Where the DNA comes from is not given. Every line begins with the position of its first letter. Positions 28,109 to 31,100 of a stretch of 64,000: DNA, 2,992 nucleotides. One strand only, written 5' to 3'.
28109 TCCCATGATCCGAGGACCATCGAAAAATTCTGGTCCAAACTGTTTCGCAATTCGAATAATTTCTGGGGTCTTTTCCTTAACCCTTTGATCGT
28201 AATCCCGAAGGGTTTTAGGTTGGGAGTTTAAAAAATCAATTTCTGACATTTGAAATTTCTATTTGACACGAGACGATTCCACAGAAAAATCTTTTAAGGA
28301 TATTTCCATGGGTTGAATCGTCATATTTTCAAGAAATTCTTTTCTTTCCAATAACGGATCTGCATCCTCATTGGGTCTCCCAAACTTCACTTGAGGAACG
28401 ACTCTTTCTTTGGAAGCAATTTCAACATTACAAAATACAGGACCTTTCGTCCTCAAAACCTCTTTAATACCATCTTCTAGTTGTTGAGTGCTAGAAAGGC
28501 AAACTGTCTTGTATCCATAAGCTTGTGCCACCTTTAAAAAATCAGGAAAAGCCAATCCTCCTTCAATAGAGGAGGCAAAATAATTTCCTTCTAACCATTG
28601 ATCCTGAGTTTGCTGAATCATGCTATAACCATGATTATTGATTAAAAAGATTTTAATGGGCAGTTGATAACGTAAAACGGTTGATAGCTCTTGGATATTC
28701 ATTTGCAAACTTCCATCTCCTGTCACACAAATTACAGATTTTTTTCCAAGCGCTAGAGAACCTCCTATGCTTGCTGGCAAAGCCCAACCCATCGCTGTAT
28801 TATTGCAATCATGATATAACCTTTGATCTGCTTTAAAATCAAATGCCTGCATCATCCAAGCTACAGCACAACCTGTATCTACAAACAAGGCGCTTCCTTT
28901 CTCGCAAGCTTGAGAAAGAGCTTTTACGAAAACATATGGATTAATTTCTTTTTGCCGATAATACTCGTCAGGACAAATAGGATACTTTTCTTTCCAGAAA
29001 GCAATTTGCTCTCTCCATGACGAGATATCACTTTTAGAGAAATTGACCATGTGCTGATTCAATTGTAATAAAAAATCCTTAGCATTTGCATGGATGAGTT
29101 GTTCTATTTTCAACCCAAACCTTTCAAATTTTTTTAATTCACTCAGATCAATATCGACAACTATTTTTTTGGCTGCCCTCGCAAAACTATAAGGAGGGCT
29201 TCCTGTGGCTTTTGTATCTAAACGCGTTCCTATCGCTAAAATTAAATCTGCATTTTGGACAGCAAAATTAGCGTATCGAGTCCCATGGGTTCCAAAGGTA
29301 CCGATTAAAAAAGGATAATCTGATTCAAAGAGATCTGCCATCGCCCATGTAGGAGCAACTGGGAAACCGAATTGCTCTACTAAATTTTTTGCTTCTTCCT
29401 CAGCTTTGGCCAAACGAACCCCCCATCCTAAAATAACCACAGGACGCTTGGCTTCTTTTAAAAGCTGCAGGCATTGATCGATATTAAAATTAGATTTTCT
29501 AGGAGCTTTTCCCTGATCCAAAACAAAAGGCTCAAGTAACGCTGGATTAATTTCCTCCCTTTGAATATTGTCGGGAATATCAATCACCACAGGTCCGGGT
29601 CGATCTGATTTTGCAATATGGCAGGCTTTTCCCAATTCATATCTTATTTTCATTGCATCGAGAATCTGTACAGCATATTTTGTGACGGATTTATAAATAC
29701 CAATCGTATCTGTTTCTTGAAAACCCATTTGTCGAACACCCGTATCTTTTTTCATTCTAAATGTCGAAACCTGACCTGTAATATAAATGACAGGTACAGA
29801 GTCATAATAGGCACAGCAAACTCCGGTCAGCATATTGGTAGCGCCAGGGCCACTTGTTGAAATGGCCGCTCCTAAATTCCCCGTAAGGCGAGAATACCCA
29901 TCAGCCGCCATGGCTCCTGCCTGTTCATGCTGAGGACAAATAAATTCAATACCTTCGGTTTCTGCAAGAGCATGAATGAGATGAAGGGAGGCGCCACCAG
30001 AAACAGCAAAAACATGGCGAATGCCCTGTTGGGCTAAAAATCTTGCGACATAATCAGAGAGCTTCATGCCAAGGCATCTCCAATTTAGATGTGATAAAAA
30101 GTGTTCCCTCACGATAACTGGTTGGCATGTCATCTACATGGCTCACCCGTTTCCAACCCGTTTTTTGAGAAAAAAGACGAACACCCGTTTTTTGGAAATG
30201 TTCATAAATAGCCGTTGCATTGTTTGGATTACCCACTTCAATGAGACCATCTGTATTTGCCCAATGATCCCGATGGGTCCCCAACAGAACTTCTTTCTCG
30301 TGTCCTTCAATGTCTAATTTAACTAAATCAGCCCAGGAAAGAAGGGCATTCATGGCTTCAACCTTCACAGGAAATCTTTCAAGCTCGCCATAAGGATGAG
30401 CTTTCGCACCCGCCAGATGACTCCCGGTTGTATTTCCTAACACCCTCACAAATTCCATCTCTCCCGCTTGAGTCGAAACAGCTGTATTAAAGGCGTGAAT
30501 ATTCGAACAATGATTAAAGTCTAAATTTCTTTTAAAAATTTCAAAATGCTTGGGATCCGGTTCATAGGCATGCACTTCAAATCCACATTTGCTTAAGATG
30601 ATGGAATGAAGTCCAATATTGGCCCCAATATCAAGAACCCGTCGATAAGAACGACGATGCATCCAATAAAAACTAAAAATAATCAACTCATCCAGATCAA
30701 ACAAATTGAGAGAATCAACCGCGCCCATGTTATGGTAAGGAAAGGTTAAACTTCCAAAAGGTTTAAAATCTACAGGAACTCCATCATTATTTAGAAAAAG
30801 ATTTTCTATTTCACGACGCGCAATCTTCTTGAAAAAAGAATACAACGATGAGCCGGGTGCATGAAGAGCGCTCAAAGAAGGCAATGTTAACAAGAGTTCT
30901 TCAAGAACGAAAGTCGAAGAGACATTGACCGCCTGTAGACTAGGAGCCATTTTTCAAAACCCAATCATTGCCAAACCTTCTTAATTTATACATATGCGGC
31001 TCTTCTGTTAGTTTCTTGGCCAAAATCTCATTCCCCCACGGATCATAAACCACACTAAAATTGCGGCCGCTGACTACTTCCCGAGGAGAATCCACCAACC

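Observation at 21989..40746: Machinery for C-branched or C-methylated sugars: YerE-like ThDP enzyme, E1 alpha/beta pair and two B12-radical SAM enzymes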

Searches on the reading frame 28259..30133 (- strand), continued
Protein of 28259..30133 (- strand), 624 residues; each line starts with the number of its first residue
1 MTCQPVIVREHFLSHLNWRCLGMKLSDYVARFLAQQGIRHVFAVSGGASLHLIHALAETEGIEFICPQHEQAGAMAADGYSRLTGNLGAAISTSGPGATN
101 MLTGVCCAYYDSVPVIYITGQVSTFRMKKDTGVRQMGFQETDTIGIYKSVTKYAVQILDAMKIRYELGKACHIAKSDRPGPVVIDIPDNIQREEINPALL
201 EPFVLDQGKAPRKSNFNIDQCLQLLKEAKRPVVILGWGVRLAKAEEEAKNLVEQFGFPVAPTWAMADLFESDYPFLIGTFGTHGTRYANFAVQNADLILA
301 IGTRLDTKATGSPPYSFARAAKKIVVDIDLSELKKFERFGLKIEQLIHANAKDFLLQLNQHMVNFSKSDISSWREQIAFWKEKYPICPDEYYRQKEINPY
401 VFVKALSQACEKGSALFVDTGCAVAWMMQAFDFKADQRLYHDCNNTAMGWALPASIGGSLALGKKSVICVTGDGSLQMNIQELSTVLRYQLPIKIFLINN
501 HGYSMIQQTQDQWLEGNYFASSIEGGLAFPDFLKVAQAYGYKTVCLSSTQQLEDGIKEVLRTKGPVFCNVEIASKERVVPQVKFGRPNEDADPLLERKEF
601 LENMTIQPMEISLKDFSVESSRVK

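Call 42: search_solved_structures(query=P0001, max_evalue=1e-80, show_alignments=3)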
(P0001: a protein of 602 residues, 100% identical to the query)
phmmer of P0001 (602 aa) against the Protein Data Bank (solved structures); distinct sequences matched with E-value up to 1e-80: 10.
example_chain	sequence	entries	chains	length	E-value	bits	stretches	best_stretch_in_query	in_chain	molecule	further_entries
8rph_A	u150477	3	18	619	4.2e-95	322.4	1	2-560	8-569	Thiamine pyrophosphate-binding protein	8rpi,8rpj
5ahk_A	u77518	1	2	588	3.2e-94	319.5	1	1-571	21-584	ACETOLACTATE SYNTHASE II, LARGE SUBUNIT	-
7tzz_A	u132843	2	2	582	2.6e-88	300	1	4-564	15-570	Acetolactate synthase, chloroplastic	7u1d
7u25_A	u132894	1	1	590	2.7e-88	299.9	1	4-565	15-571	Acetolactate synthase, chloroplastic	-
7stq_A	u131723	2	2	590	4.1e-88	299.4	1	4-565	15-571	Acetolactate synthase, chloroplastic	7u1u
1ybh_A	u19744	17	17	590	5.7e-88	298.9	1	4-565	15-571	Acetolactate synthase, chloroplast | Acetolactate synthase | Acetolactate synthase, chloroplastic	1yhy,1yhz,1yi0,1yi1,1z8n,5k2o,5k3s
8et5_A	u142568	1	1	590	5.7e-88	298.9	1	4-565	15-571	Acetolactate synthase, chloroplastic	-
3e9y_A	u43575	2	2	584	6.1e-88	298.8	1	4-565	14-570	Acetolactate synthase, chloroplastic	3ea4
6u9h_A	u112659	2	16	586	6.3e-88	298.7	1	4-565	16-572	Acetolactate synthase, chloroplastic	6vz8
6lpi_A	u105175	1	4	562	6e-84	285.6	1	5-567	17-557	Acetolactate synthase isozyme 1 large subunit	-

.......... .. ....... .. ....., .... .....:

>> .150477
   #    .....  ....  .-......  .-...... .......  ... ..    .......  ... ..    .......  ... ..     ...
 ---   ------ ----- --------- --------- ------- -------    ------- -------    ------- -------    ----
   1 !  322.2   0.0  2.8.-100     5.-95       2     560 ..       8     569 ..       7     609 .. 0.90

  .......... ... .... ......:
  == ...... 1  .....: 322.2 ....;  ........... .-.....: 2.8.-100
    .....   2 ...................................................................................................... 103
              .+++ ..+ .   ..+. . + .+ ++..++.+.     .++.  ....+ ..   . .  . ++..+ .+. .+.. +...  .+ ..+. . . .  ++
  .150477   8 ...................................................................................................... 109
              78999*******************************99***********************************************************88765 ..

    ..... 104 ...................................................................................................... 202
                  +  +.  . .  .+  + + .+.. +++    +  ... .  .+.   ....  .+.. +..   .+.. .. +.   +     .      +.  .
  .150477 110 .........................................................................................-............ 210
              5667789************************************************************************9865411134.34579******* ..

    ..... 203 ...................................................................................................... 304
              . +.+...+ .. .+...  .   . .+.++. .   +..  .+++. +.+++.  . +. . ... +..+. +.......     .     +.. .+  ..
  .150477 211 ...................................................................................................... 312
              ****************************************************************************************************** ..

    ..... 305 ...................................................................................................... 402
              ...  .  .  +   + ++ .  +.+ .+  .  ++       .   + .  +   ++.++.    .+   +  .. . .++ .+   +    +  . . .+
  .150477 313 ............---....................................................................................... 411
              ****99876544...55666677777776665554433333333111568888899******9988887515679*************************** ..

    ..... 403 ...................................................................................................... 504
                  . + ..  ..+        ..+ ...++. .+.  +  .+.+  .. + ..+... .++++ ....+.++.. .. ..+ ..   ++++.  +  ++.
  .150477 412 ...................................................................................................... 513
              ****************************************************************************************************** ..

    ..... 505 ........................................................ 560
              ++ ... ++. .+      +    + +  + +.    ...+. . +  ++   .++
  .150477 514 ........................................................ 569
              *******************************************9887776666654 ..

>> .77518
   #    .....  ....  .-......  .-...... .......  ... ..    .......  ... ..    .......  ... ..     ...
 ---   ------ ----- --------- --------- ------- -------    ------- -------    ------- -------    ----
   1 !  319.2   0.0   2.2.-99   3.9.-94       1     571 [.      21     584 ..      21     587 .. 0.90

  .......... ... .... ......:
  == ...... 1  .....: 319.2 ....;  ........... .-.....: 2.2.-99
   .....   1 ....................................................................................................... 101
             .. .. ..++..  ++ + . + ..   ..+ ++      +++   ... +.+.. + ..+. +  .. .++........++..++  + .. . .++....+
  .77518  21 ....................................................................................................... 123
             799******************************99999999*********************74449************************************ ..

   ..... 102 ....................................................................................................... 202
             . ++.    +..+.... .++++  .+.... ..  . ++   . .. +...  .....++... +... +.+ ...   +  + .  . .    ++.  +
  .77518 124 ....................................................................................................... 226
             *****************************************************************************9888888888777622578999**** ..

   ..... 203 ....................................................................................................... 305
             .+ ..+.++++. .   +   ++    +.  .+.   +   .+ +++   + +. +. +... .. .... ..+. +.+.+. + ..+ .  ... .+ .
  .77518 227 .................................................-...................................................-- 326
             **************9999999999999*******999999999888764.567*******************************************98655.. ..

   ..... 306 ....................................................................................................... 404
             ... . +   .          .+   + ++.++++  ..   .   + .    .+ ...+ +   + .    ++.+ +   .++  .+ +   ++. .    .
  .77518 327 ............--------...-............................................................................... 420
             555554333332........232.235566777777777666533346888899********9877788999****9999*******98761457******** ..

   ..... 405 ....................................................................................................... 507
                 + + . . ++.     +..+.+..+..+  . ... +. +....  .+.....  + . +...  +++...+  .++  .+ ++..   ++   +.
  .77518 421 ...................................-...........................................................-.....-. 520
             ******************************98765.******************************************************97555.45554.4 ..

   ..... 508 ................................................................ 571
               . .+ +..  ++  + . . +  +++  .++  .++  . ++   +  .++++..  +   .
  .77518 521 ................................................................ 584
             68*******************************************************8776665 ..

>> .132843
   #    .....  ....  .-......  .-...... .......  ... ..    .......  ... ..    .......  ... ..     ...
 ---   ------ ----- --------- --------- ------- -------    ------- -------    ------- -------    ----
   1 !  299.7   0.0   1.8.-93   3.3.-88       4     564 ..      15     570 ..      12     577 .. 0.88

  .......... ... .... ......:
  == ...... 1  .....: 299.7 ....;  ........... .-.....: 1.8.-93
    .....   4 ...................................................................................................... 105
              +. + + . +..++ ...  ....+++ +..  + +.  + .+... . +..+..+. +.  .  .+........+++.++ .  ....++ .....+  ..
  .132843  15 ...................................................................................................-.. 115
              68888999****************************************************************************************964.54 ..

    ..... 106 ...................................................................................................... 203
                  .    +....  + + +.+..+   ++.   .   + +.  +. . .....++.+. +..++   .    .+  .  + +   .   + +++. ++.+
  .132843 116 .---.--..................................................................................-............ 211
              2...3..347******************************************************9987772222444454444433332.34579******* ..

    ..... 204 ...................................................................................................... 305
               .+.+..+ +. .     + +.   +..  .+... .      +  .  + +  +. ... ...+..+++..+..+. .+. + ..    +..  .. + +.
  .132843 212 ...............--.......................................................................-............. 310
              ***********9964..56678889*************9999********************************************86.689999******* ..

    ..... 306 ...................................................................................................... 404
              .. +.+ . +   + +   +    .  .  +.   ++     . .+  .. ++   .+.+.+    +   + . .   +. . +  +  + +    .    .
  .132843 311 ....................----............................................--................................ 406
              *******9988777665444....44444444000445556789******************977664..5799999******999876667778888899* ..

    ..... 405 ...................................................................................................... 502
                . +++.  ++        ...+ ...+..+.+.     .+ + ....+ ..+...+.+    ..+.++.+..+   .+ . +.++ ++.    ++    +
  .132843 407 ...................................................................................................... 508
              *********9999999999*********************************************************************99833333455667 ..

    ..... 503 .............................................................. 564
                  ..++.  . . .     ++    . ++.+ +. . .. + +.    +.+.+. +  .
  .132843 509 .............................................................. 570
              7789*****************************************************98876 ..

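Call 66: search_dna_similar(query=P0001, collection=plasmids, mode=protein, max_evalue=1e-80, max_rows=15)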
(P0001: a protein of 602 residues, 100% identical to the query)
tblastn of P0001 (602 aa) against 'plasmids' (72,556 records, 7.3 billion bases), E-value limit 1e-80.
Records with a match: 48; places in all: 54; records where one place covers at least 80% of the query: 48.
Best place of each record, by identity: <60% 48.
By first word of the organism name: Escherichia 11; Pseudoalteromonas 11; Acinetobacter 4; Klebsiella 3; Proteus 2; Bacillus 2; Salmonella 2; Citrobacter 2; Variovorax 1; Ralstonia 1; and 9 more.
By predicted mobility (MOB-suite, as given by PLSDB): non-mobilizable 42; mobilizable 4; conjugative 2.
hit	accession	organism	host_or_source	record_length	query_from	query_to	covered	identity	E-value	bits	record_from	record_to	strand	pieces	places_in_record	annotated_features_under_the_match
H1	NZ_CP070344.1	Variovorax sp. PDNC026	cell culture,Plastic debris in ...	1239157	4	564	93%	34.9%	2e-90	313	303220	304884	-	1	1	none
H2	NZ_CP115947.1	Ralstonia solanacearum MolK2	Musa sp.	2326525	1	564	94%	34.3%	3e-90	312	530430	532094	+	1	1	record has no annotation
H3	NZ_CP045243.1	Pantoea sp. JZ29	Euphorbia granulata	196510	1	568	94%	34.0%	2e-92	318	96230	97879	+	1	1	ilvB: acetolactate synthase large subunit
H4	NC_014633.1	Ilyobacter polytropus DSM 2926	marine mud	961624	1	564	94%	34.0%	2e-85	298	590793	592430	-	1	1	ilvB: biosynthetic-type acetolactate synthase large subunit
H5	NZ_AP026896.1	Aeromonas caviae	Microbe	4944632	7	567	93%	34.2%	9e-90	311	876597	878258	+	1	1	none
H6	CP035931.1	Acinetobacter baumannii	Homo sapiens,blood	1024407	5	568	94%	33.9%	9e-87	302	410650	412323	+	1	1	acetolactate synthase 3 large subunit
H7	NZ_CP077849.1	Acinetobacter baumannii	Homo sapiens,Rectal swab_P28_BU14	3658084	5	568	94%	33.9%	9e-87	302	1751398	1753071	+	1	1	none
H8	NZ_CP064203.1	Acinetobacter baumannii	Homo sapiens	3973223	5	568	94%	33.9%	9e-87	302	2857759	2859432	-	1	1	none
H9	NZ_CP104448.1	Acinetobacter baumannii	Homo sapiens,sputum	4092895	5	568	94%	33.9%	9e-87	302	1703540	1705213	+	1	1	none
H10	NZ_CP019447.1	Kosakonia cowanii JCM 10956 = DSM 18146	-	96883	1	566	94%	33.7%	6e-84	294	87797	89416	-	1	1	ilvG: acetolactate synthase 2 catalytic subunit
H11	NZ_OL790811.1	Proteus mirabilis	-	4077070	1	568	94%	33.6%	1e-83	293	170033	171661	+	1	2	none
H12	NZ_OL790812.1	Proteus mirabilis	-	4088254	1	568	94%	33.6%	1e-83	293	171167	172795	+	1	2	none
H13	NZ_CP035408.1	Bacillus subtilis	cell culture,food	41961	11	564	92%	34.5%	9e-90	311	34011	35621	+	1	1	ilvB: acetolactate synthase large subunit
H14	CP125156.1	Klebsiella pneumoniae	-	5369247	1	568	94%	33.5%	1e-85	299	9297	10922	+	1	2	ilvG: acetolactate synthase 2 catalytic subunit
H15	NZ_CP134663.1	Escherichia coli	Larus michahellis,bacteria,cloaca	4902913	4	567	94%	33.7%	3e-91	315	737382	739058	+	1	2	none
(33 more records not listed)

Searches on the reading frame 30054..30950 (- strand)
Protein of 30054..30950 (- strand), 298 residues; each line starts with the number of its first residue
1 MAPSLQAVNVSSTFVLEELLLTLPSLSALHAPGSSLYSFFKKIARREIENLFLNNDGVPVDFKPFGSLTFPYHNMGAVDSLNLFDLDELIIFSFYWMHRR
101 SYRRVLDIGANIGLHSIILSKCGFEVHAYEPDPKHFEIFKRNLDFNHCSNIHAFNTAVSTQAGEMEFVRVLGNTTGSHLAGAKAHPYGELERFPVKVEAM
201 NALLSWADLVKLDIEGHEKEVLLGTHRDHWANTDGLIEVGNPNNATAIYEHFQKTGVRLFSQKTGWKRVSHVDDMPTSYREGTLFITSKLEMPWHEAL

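Call 4: search_protein_families(library=pfam, proteins=[window:30054-30950:-])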
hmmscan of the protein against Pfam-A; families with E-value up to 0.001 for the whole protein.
window:30054-30950:- (298 aa): 1 family
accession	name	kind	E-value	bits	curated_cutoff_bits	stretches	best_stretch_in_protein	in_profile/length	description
PF05050.19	Methyltransf_21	-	4.9e-09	37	22.7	1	107-227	1-133/173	Methyltransferase FkbM domain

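Call 15: search_protein_families(library=ncbifam, proteins=[window:30054-30950:-], max_evalue=0.00001)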
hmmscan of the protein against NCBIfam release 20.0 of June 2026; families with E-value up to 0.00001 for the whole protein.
window:30054-30950:- (298 aa): 1 family
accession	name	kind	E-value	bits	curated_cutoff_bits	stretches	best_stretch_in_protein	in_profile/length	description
TIGR01444.1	fkbM_fam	subfamily_domain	5.2e-26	91.8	37.7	1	105-236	2-138/143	FkbM family methyltransferase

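Call 70: search_solved_structures(query=window:30054-30950:-, max_evalue=0.001)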
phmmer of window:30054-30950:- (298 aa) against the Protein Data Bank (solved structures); distinct sequences matched with E-value up to 0.001: 0.
